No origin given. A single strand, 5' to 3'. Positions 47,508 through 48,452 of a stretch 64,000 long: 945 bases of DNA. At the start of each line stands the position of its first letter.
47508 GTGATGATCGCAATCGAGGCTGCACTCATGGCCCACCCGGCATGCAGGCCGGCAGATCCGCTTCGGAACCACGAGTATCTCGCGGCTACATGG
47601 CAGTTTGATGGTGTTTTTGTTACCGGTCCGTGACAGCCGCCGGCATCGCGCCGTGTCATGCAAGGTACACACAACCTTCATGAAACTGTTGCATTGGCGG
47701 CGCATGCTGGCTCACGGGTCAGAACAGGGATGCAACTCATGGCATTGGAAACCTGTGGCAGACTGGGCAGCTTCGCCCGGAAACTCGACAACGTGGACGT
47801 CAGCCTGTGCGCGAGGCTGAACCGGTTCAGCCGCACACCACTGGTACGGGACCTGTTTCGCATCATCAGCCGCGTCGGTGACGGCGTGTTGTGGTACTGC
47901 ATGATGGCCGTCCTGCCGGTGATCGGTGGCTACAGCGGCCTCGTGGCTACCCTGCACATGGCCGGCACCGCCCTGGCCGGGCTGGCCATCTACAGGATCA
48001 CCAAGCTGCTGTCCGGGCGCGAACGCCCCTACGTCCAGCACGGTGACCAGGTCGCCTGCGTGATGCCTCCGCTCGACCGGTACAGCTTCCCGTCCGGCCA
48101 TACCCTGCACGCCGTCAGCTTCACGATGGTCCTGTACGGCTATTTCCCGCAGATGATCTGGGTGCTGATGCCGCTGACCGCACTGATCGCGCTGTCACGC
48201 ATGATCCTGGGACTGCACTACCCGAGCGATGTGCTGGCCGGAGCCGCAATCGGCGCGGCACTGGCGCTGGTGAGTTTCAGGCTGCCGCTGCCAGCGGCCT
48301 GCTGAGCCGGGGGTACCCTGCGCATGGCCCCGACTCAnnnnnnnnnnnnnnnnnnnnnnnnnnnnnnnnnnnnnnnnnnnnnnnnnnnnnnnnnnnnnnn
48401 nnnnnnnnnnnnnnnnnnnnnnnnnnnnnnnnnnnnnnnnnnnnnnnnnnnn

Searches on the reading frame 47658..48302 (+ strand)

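Call 15: search_protein_families(library=pfam, proteins=[window:47658-48302:+], max_evalue=0.00001)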
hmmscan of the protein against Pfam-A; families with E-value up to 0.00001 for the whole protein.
window:47658-48302:+ (215 aa): 2 families
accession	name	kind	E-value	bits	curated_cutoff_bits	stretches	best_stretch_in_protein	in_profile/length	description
PF01569.27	PAP2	-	5.9e-22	78.2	27.2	1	99-209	3-124/130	PAP2 superfamily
PF14378.12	PAP2_3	-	1.6e-08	35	27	1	140-203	123-188/190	PAP2 superfamily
